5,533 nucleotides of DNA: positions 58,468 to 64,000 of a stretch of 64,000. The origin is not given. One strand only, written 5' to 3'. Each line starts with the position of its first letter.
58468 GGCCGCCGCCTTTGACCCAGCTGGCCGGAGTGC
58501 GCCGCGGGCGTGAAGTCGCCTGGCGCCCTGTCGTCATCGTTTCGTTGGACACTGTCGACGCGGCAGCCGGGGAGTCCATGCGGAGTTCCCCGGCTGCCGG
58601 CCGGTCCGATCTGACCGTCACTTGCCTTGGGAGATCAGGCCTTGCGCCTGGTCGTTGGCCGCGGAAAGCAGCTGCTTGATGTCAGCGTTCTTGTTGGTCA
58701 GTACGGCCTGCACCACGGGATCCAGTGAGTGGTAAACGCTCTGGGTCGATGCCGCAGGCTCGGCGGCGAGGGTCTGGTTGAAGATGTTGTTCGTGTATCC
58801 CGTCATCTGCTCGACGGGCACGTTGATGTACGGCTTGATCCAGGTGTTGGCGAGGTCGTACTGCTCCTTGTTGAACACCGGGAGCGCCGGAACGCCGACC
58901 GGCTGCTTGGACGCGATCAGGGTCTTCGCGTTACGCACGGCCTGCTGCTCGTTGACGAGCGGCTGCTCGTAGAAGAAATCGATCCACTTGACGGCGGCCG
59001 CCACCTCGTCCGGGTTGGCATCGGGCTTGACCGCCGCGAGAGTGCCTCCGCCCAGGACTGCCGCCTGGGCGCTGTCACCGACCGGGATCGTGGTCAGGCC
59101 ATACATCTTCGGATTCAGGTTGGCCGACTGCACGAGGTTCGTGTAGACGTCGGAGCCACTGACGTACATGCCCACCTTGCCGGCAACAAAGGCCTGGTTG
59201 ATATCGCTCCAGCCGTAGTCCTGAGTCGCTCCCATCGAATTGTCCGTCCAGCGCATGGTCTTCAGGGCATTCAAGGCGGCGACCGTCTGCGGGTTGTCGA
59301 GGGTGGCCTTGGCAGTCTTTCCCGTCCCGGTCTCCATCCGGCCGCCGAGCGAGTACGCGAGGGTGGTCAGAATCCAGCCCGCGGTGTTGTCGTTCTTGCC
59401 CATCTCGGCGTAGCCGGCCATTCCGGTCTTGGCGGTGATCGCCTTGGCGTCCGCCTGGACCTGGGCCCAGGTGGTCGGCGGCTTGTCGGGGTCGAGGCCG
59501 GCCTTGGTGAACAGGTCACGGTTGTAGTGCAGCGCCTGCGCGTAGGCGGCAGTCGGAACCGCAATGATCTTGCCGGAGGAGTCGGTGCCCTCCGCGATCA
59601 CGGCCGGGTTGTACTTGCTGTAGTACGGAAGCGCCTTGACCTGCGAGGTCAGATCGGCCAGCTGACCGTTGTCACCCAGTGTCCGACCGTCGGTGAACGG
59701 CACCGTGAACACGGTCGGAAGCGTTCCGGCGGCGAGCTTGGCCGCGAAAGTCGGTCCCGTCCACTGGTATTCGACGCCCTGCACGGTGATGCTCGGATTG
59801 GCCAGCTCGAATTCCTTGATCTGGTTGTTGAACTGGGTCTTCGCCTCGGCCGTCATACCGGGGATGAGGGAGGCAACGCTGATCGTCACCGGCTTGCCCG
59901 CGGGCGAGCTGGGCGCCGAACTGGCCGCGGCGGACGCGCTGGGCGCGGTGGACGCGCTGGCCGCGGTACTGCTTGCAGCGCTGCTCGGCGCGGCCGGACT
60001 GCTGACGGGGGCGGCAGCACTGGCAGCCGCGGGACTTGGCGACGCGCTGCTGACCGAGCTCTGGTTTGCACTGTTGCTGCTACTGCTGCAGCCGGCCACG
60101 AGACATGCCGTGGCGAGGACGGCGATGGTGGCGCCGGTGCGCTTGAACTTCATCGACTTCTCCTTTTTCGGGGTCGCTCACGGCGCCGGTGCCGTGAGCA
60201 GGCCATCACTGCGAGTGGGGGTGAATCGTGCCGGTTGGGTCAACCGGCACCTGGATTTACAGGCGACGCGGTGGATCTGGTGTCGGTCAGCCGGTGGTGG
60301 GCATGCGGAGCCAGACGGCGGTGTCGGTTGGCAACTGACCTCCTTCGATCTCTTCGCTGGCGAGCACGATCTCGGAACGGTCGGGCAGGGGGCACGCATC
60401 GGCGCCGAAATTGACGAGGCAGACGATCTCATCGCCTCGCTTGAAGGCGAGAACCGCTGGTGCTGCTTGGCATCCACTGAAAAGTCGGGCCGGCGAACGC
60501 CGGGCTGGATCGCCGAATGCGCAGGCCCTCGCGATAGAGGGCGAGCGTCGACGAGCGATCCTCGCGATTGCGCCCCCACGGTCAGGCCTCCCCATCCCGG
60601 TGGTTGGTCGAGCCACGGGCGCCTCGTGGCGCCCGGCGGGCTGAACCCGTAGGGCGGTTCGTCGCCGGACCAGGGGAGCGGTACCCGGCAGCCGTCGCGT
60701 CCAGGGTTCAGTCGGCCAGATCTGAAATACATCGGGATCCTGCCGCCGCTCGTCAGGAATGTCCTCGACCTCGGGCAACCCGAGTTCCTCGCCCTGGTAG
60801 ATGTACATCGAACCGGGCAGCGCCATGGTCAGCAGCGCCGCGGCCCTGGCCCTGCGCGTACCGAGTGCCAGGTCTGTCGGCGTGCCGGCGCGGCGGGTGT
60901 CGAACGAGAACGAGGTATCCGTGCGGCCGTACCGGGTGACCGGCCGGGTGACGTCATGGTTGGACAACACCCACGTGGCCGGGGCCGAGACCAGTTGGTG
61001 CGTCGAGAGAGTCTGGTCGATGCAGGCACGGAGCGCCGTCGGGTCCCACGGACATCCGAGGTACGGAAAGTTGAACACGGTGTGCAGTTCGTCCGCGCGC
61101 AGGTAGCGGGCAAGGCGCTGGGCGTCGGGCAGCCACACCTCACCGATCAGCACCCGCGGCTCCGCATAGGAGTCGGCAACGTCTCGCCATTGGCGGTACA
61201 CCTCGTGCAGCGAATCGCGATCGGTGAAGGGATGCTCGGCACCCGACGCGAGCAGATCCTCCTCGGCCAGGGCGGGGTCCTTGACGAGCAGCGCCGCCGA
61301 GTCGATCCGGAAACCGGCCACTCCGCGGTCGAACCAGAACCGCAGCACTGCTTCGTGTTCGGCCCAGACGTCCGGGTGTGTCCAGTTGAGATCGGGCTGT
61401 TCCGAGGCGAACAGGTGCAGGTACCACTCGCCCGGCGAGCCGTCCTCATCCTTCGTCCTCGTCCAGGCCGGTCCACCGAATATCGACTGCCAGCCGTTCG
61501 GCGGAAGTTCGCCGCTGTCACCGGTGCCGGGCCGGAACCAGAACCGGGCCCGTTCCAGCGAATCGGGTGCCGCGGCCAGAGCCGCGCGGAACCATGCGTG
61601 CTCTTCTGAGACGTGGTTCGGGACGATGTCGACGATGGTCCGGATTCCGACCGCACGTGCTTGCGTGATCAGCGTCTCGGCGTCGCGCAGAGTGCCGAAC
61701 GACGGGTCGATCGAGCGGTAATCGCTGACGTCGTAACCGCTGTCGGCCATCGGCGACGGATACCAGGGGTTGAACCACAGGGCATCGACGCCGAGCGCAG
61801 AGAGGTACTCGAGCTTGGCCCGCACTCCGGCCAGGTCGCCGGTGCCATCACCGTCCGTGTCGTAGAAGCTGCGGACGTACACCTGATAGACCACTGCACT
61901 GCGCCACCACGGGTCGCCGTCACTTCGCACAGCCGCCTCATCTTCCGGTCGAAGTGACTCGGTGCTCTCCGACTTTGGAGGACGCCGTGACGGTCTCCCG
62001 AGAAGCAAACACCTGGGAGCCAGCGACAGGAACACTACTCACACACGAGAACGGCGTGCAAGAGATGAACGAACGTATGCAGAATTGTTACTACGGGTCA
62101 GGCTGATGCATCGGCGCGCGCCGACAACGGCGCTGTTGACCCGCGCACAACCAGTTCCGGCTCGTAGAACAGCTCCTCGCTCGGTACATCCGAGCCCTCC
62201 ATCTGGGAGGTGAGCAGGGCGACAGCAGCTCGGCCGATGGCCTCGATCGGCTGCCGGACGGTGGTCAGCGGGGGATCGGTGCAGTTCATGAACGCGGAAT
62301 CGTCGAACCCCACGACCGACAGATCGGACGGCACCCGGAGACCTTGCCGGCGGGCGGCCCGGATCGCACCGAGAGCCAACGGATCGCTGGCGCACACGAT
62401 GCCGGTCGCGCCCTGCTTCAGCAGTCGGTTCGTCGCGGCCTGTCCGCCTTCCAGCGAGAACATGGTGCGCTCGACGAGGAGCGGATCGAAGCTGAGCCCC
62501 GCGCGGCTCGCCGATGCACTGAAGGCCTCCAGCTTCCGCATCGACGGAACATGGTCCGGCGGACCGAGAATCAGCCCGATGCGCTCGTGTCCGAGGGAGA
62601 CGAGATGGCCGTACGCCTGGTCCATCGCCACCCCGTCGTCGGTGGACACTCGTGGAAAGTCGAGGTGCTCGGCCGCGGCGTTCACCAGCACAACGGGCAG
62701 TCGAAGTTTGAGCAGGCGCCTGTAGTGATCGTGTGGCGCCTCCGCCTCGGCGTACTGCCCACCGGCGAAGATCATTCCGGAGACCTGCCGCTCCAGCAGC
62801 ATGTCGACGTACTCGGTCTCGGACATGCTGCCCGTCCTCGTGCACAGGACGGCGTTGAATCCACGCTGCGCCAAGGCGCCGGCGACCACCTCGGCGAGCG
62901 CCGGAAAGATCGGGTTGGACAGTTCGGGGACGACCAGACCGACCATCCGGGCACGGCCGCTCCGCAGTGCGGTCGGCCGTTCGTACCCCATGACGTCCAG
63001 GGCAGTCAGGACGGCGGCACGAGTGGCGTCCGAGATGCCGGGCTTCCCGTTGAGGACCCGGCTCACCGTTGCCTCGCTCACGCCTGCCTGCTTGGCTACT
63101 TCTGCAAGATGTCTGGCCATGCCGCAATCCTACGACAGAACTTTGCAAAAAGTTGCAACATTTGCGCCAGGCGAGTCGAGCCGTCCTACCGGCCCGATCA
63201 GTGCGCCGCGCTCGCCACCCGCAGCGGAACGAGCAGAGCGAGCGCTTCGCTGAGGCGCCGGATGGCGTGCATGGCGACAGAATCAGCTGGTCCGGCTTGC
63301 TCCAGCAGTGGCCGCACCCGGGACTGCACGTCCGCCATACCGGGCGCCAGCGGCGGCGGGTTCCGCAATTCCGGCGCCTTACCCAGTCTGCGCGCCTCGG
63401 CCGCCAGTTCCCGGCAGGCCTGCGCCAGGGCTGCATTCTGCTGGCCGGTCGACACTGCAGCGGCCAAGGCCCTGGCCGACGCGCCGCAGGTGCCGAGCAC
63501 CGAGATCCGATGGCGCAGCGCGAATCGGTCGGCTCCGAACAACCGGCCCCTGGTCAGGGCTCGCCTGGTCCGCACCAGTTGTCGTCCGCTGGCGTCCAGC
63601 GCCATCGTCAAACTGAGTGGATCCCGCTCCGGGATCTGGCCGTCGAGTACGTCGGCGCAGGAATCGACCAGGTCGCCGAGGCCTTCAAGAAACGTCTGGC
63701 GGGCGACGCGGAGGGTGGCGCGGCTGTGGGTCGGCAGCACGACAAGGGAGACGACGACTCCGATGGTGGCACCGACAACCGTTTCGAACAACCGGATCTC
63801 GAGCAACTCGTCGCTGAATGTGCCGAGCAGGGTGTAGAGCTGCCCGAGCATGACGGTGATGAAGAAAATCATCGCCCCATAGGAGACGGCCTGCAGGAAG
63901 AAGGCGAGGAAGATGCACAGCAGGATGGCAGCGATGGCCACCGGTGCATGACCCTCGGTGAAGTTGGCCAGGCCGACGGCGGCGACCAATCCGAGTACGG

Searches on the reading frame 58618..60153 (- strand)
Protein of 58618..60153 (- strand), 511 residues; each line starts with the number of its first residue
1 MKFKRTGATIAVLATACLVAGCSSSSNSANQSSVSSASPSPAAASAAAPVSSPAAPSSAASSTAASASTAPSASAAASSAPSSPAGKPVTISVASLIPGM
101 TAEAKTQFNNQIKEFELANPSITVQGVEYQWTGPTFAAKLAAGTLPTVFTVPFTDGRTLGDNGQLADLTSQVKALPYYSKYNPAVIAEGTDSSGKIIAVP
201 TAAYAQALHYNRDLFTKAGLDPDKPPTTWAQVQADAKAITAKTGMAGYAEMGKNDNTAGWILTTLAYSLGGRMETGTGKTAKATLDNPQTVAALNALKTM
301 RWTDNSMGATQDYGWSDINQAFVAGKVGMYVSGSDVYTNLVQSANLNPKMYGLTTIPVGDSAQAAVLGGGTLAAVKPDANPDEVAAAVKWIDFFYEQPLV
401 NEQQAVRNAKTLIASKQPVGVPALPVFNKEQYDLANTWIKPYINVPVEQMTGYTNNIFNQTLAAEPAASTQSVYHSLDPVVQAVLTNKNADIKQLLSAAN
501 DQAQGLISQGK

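Call 42: search_protein_families(library=pfam, proteins=[window:58618-60153:-], max_evalue=0.00001)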
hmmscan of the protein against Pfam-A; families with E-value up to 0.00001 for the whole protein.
window:58618-60153:- (511 aa): 1 family
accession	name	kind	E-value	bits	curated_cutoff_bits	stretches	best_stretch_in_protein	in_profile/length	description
PF01547.30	SBP_bac_1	-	4.1e-29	103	26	1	107-395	9-301/307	Bacterial extracellular solute-binding protein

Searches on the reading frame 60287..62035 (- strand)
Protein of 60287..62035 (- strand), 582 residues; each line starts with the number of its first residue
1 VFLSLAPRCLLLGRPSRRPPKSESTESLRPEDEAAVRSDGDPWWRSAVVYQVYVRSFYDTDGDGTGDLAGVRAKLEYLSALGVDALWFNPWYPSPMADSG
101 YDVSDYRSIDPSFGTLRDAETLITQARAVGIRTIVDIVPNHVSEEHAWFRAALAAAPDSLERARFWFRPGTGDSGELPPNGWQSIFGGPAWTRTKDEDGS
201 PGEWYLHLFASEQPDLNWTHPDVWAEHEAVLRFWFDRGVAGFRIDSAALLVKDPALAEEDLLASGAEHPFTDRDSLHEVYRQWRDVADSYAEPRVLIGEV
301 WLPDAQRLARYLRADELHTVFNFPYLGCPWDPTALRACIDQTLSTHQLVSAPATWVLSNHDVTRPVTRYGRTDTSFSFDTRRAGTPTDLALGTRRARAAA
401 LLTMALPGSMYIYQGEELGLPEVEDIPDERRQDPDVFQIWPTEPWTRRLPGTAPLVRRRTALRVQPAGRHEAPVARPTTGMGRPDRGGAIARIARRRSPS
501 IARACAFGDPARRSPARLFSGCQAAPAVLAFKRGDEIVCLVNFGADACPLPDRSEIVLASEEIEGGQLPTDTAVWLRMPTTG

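Call 42: search_protein_families(library=pfam, proteins=[window:60287-62035:-], max_evalue=0.00001)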
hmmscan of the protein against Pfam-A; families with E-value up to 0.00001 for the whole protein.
window:60287-62035:- (582 aa): 1 family
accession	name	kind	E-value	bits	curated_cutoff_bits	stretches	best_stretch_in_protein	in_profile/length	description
PF00128.31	Alpha-amylase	-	5.2e-85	286.8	22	1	51-432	1-367/446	Alpha amylase, catalytic domain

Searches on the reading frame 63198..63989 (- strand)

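Call 42: search_protein_families(library=pfam, proteins=[window:63198-63989:-], max_evalue=0.00001)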
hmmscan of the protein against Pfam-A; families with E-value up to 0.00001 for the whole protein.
window:63198-63989:- (263 aa): 1 family
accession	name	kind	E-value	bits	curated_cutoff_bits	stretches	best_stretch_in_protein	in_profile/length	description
PF13515.12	FUSC_2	-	4e-07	30.6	25.6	1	2-80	48-126/126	Fusaric acid resistance protein-like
